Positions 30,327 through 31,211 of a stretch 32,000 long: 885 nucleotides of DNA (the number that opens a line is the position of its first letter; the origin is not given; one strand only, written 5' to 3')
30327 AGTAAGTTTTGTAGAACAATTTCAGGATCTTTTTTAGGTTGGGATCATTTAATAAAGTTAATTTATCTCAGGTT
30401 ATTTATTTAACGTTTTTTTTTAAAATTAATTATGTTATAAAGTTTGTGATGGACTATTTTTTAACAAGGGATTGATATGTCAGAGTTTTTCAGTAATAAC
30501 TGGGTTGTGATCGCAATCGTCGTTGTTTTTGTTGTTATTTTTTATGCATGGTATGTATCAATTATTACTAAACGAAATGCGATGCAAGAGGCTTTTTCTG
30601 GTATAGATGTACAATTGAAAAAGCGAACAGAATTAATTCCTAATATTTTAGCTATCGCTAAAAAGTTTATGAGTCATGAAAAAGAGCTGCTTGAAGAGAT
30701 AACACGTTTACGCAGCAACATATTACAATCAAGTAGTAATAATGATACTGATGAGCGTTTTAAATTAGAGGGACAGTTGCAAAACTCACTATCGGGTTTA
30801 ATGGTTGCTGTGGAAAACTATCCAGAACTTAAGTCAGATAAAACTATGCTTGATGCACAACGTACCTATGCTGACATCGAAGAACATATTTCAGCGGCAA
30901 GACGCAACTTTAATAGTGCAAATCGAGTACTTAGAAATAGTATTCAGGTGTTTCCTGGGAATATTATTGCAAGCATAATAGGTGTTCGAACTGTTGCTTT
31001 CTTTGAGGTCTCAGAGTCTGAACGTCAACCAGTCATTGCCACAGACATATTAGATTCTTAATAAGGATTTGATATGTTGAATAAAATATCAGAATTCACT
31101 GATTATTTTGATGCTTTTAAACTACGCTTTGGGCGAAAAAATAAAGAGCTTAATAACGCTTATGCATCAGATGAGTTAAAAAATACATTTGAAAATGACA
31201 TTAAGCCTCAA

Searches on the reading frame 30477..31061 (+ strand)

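Call 8: search_protein_families(library=pfam, proteins=[window:30477-31061:+], max_evalue=0.001)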
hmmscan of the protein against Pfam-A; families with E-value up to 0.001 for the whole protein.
window:30477-31061:+ (194 aa): 1 family
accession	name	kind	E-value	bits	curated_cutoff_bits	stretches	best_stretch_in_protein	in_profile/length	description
PF04011.17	LemA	-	5.2e-41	140.4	26.2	1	39-185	1-144/149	LemA family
